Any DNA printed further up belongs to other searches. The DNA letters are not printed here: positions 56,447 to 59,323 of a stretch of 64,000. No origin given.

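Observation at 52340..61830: Lower-GC accessory island: TetR, two tandem divergent glycyl-radical enzymes, one activase and a GPH symporter (candidate novel GRE pathway)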

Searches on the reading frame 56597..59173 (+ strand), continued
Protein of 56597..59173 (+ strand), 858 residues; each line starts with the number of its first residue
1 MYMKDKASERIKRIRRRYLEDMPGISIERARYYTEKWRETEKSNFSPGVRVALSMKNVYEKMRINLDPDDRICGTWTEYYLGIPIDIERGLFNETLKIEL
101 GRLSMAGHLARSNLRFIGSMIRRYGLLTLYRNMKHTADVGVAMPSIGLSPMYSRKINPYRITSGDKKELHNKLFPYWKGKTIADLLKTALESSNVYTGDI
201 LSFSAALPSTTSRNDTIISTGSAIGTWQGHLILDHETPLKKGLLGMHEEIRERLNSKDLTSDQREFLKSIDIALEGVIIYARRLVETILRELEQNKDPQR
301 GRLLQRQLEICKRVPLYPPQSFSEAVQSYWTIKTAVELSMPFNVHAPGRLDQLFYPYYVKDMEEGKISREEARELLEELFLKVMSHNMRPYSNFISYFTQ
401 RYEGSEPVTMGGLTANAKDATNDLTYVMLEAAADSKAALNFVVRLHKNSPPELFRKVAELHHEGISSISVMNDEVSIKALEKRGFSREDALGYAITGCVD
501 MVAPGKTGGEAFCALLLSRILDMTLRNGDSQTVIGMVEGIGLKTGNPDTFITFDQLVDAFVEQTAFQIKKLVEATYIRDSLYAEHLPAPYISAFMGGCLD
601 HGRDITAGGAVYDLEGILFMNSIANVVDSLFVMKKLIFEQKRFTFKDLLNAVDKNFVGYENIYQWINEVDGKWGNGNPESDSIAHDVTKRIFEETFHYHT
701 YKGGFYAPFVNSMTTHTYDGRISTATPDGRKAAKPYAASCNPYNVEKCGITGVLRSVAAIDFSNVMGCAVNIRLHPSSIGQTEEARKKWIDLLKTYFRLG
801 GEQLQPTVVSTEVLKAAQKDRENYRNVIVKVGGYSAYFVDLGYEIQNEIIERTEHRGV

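Call 68: find_related_loci(query=A1, collection=metagenome_contigs, flank=10000)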
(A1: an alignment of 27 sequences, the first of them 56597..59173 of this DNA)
Query A1 (858 aa) in metagenome_contigs; peptide patterns used: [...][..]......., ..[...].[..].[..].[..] (x = any residue, [..] = any of these).
528 stretches matched a pattern; 422 encode a relative of the query (tblastn E <= 1e-3); the best 80 are kept; 78 distinct loci.
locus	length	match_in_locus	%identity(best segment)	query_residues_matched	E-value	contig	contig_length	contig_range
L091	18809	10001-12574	97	1-858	0e+0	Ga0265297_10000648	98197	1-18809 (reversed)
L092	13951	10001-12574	85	1-858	0e+0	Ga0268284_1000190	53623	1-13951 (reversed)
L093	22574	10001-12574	85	1-858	0e+0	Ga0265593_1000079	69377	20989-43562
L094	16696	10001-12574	85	1-858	0e+0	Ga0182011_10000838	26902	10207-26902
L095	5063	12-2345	85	81-858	0e+0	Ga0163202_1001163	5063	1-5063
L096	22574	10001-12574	96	1-858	0e+0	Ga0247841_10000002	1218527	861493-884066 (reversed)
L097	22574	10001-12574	67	1-858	0e+0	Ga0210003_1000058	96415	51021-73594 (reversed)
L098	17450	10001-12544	70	7-855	0e+0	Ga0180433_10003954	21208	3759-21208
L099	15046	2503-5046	70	7-855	0e+0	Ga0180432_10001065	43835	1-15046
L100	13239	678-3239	66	4-856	0e+0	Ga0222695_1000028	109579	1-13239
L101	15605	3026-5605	65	1-858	0e+0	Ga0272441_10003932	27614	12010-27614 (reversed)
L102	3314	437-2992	66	6-856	0e+0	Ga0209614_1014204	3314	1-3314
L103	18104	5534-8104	65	3-858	0e+0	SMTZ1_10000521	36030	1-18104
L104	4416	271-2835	63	1-855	0e+0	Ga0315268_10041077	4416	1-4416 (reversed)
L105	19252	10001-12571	63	3-858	0e+0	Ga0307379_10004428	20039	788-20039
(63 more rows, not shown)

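Call 72: search_protein_families(library=ncbifam, proteins=[L083:1056-2081:+, L083:2074-3036:+, L083:3084-3743:+, L083:3736-4839:+, L083:4857-5669:+, L083:5768-6568:+, L083:6682-7323:+, L083:7401-8810:+, L096:4293-5777:+, L096:3368-4216:+], max_evalue=1e-8)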
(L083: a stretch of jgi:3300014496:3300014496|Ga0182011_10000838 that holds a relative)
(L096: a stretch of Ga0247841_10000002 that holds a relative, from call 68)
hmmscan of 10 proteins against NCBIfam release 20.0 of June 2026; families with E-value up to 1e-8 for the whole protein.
L083:1056-2081:+ (341 aa): 20 families
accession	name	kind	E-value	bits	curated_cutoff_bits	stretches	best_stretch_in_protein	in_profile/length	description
TIGR00692.1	tdh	equivalog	1.4e-53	182.2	458.35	1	20-338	15-338/340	L-threonine 3-dehydrogenase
NF003808.0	PRK05396.1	equivalog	4.4e-52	177.1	380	1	24-339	21-339/341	L-threonine 3-dehydrogenase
NF007489.0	PRK10083.1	equivalog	2.2e-49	168.3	376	1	27-339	23-336/339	Zn-dependent oxidoreductase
NF041097.1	keto_inos_dh_IolM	equivalog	6.4e-48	163.3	450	1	26-338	51-388/389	scyllo-inosose 3-dehydrogenase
NF007375.0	PRK09880.1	equivalog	1e-42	146.1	469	1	2-339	2-342/344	L-idonate 5-dehydrogenase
NF007642.0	PRK10309.1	equivalog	6.8e-35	120.9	550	1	6-339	2-345/347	galactitol-1-phosphate 5-dehydrogenase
NF010344.0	PRK13771.1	subfamily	3.1e-32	111.9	349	1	19-340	16-333/334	putative alcohol dehydrogenase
NF041172.1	AcrlCoa_red_Thmprot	equivalog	7.9e-29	100.6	500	1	24-339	21-333/334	acryloyl-CoA reductase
TIGR03366.1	HpnZ_proposed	hypoth_equivalog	1.5e-28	99.9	328.1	1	27-304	4-297/315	putative phosphonate catabolism associated alcohol dehydrogenase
TIGR03989.1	Rxyl_3153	subfamily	3.2e-28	99.1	440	2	8-107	6-107/370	NDMA-dependent alcohol dehydrogenase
NF006940.0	PRK09422.1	equivalog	2.3e-24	86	344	1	23-311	19-309/338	alcohol dehydrogenase AdhP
TIGR03201.1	dearomat_had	equivalog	2.4e-23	82.8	338.65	1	16-313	11-323/349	6-hydroxycyclohex-1-ene-1-carbonyl-CoA dehydrogenase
TIGR03451.1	mycoS_dep_FDH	equivalog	1.3e-22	80.1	512.9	2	159-330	172-349/358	S-(hydroxymethyl)mycothiol dehydrogenase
NF047908.1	AldhRedAhr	equivalog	1.4e-19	70.2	470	1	17-305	17-303/335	NADPH-dependent aldehyde reductase Ahr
TIGR01202.1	bchC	equivalog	2e-19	69.9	291.25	1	8-338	5-307/308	chlorophyll synthesis pathway protein BchC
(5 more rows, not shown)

L083:2074-3036:+ (320 aa): 21 families
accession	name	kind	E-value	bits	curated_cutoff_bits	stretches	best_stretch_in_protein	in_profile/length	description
TIGR01327.1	PGDH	equivalog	1.9e-51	175.4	454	1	36-315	31-306/525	phosphoglycerate dehydrogenase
NF009714.1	PRK13243.1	equivalog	4.6e-50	170.8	455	1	23-308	22-311/332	glyoxylate reductase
NF006263.0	PRK08410.1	equivalog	4.9e-43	147.7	389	1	36-306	33-303/311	D-2-hydroxyacid dehydrogenase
NF005069.0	PRK06487.1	equivalog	7.4e-41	140.2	448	1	51-312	54-313/320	2-hydroxyacid dehydrogenase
NF011938.0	PRK15409.1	equivalog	1.4e-37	129.4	492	1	31-316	31-315/324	glyoxylate/hydroxypyruvate reductase GhrB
NF000492.1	vanH_gen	exception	1.3e-35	123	540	1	56-307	54-308/312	D-lactate dehydrogenase VanH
NF008759.0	PRK11790.1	equivalog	3.6e-35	121.4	404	1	54-300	64-307/410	phosphoglycerate dehydrogenase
NF005387.0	PRK06932.1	equivalog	4.5e-33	114.5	492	1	28-305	27-305/314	2-hydroxyacid dehydrogenase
NF009127.0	PRK12480.1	equivalog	9.5e-32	110.3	579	1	40-301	40-311/330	D-lactate dehydrogenase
NF006374.0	PRK08605.1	subfamily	1.7e-29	102.9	356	1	43-300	43-312/332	D-lactate dehydrogenase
NF005750.0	PRK07574.1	equivalog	6e-29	101.3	329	1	56-263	104-311/386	NAD-dependent formate dehydrogenase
NF000112.1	vanH-Amyco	exception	3.5e-28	98.9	625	1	68-304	97-334/348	VanH-AOV family D-lactate dehydrogenase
NF005027.0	PRK06436.1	equivalog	3.5e-28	98.6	261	1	57-296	40-266/303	2-hydroxyacid dehydrogenase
NF000371.1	vanH_Agroup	exception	2e-27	96.3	700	1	67-307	72-313/322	VanH-A/VanH-Pt family D-lactate dehydrogenase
NF000151.1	vanH-Ac1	exception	3.8e-27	95.5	750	1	68-305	104-343/351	D-lactate dehydrogenase VanH-Ac1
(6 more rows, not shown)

L083:3084-3743:+ (219 aa): 8 families
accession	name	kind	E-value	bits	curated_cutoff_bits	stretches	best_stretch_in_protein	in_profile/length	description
NF005499.0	PRK07114.1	equivalog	1e-89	300.1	275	1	1-210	13-221/223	bifunctional 4-hydroxy-2-oxoglutarate aldolase/2-dehydro-3-deoxy-phosphogluconate aldolase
NF005119.0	PRK06552.1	subfamily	1.8e-49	168.1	238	1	2-209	11-212/213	bifunctional 2-keto-4-hydroxyglutarate aldolase/2-keto-3-deoxy-6-phosphogluconate aldolase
TIGR01182.1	eda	subfamily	8.5e-48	162.4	156.05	1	2-205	6-203/204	bifunctional 4-hydroxy-2-oxoglutarate aldolase/2-dehydro-3-deoxy-phosphogluconate aldolase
NF004325.0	PRK05718.1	subfamily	3.6e-41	140.8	241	1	2-207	13-212/213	keto-hydroxyglutarate-aldolase/keto-deoxy-phosphogluconate aldolase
NF005673.0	PRK07455.1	equivalog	1e-36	126.1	232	1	7-207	16-210/213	bifunctional 4-hydroxy-2-oxoglutarate aldolase/2-dehydro-3-deoxy-phosphogluconate aldolase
NF041633.1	trifunc_aldol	exception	8.7e-24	83.9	700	1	2-211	7-222/580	KHG/KDPG aldolase/sugar kinase fusion protein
NF006600.0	PRK09140.1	subfamily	1.9e-23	82.9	207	1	44-188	48-190/210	2-dehydro-3-deoxy-6-phosphogalactonate aldolase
NF004673.0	PRK06015.1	equivalog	1.5e-22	80.5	320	1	6-204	17-209/212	2-dehydro-3-deoxy-phosphogluconate aldolase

L083:3736-4839:+ (367 aa): 10 families
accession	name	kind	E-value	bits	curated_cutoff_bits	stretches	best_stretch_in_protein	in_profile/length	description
NF041633.1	trifunc_aldol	exception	2.2e-88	297.1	700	1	16-367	243-580/580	KHG/KDPG aldolase/sugar kinase fusion protein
NF041332.1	KDG_KDGal_kin_Halo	equivalog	7.9e-40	137.2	440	1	18-367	5-320/320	bifunctional 2-dehydro-3-deoxygluconokinase/2-dehydro-3-deoxygalactonokinase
TIGR04382.1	myo_inos_iolC_N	equivalog_domain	6.8e-34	117.5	300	1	18-357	5-308/309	5-dehydro-2-deoxygluconokinase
NF040938.1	KDG_KDGal_kin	equivalog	6.4e-23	81.3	400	1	18-359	2-304/305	bifunctional 2-dehydro-3-deoxygluconokinase/2-dehydro-3-deoxygalactonokinase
NF006957.1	PRK09434.1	equivalog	2.4e-14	53.5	450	1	44-351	26-296/302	fructokinase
NF047869.1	myo_kin_aldol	exception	6.2e-14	51.3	600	1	15-353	7-326/586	bifunctional 5-dehydro-2-deoxygluconokinase/5-dehydro-2-deoxyphosphogluconate aldolase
NF007321.0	PRK09813.1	equivalog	7.5e-11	42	247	0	270-341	186-256/261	fructoselysine 6-kinase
NF041134.1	R1P_kin_Thcocales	equivalog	4e-10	39.6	500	0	256-356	179-280/291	ADP-dependent ribose-1-phosphate kinase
TIGR02152.1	D_ribokin_bact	equivalog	4e-09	36.2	299.65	0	257-355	195-297/298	ribokinase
TIGR03168.1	1-PFK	subfamily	6e-09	35.2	216.4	0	279-358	222-299/305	hexose kinase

L083:4857-5669:+ (270 aa): 6 families
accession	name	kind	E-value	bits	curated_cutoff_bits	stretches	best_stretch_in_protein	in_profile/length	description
NF041099.2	keto_glucon_epim_IolO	equivalog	2.2e-81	273.1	300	1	3-270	2-268/269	5-keto-L-gluconate epimerase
NF051856.1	PsicseEpim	equivalog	5.9e-31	108.3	300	1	30-248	24-244/287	D-psicose 3-epimerase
TIGR03234.1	OH-pyruv-isom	equivalog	2.6e-23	82.6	353.45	1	18-256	9-247/254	hydroxypyruvate isomerase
NF043033.1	OxoTetrIsom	equivalog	3e-18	66.5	325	1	23-252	16-240/251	2-oxo-tetronate isomerase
NF007444.0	PRK09997.1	equivalog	1e-11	44.8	465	1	96-253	87-245/258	hydroxypyruvate isomerase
NF009688.0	PRK13209.1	subfamily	3.1e-10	39.5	317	1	24-250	23-255/286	L-ribulose-5-phosphate 3-epimerase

L083:5768-6568:+ (266 aa): 204 families (the best 25 are shown)
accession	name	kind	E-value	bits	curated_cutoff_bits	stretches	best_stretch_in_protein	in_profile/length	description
NF006121.0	PRK08265.1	subfamily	3.7e-65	220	294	1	1-255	2-252/263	short chain dehydrogenase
NF005559.1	PRK07231.1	subfamily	2.9e-53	180.9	215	1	4-249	2-248/249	glucose 1-dehydrogenase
NF052562.1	RADHDNL4305835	equivalog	2.1e-48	165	400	1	3-249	4-250/252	NADP-dependent (R)-specific alcohol dehydrogenase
NF004847.0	PRK06198.1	subfamily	2.5e-45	154.8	240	1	3-245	4-252/269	oxidoreductase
NF052558.1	MBtsdlDhBudC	equivalog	5.7e-45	153.8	270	1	5-248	2-241/250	meso-2,3-butanediol dehydrogenase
NF004818.0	PRK06172.1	equivalog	9.7e-43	146.3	336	1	2-250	3-252/253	SDR family oxidoreductase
NF005893.0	PRK07856.1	equivalog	1.7e-42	145.5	255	1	3-247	6-240/255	SDR family oxidoreductase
NF004791.0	PRK06138.1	equivalog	6.6e-41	140.3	312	1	4-249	3-250/252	SDR family oxidoreductase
NF005681.0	PRK07478.1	subfamily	1.9e-40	138.9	267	1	1-248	1-249/254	SDR family oxidoreductase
NF052481.1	FucosDh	equivalog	2.7e-40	138.3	300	1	4-251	5-253/257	L-fucose dehydrogenase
NF005007.0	PRK06398.1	equivalog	4.8e-40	137.3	341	1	1-249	2-246/259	aldose dehydrogenase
NF005067.0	PRK06484.1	equivalog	5.1e-40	137.5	713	1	6-258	273-521/524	short chain dehydrogenase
NF006384.0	PRK08628.1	equivalog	6.5e-40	137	307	1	4-250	5-252/258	SDR family oxidoreductase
NF004198.0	PRK05653.1-3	equivalog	5.5e-39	134.1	296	1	3-247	4-245/248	3-oxoacyl-ACP reductase FabG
NF009466.0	PRK12826.1-2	subfamily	2e-38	132.3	222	1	7-248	4-244/248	3-oxoacyl-ACP reductase FabG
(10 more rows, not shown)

L083:6682-7323:+ (213 aa): 1 family
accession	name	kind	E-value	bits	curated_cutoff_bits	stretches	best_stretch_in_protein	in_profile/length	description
TIGR03035.1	trp_arylform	equivalog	1.6e-29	103.3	223.05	1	3-208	1-202/206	arylformamidase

L083:7401-8810:+ (469 aa): 2 families
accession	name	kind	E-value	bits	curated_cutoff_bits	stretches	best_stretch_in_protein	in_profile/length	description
NF048012.1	SlpQosIsomSftI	equivalog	1.5e-18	66.8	700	1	134-464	116-440/443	sulfoquinovose isomerase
NF002795.0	PRK02929.1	equivalog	6.6e-18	64.7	622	1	77-464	80-472/499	L-arabinose isomerase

L096:4293-5777:+ (494 aa): 12 families
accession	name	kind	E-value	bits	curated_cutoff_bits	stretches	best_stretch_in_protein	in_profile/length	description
TIGR01312.1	XylB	equivalog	3.2e-116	388.7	380.25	1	6-485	1-479/481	xylulokinase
NF011601.0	PRK15027.1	equivalog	1.6e-79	267.6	912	1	6-454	3-445/484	xylulokinase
TIGR01314.1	gntK_FGGY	equivalog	9.8e-74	248.7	648.55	1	4-485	1-489/505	gluconokinase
TIGR01311.1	glycerol_kin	equivalog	1.6e-54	185.1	590.35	1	3-461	1-466/496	glycerol kinase GlpK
NF000756.0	PRK00047.1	subfamily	2.8e-52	177.7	498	1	2-471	4-479/502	glycerol kinase GlpK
NF008187.0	PRK10939.1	equivalog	3.3e-48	164.6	528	1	2-485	3-499/521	autoinducer-2 kinase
TIGR02628.1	fuculo_kin_coli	equivalog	1.5e-36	126.3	470.9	1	8-453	6-450/465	L-fuculokinase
NF003154.0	PRK04123.1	equivalog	1.3e-24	86.9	428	1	2-488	3-536/554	ribulokinase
TIGR01315.1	5C_CHO_kinase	subfamily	1.8e-22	79.8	408.7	1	5-249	2-264/541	FGGY family pentulose kinase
TIGR01234.1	L-ribulokinase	equivalog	2.6e-16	59.5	583.25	1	98-492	121-533/536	ribulokinase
TIGR02627.1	rhamnulo_kin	equivalog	2.3e-15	56.2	527.95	1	71-223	68-221/454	rhamnulokinase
NF007925.0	PRK10640.1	equivalog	1.2e-12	47.1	639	1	67-226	70-228/489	rhamnulokinase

L096:3368-4216:+ (282 aa): 4 families
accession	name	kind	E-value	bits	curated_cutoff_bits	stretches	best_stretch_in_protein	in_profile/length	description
NF040770.1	hetero_SS_HdrA2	exception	1.8e-11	42.9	1100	1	191-274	549-630/777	CoB-CoM heterodisulfide reductase HdrA2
NF041891.1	hdrA_Methbact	equivalog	2.7e-10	39.1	1300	1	211-273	564-624/762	ferredoxin:CoB-CoM heterodisulfide reductase subunit HdrA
NF006221.0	PRK08348.1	subfamily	3.3e-10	39.8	124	1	201-272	28-97/136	NADH-plastoquinone oxidoreductase subunit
NF041778.1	hetero_SS_HdrA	equivalog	2.8e-09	35.4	1400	1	194-279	562-645/771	ferredoxin:CoB-CoM heterodisulfide reductase subunit HdrA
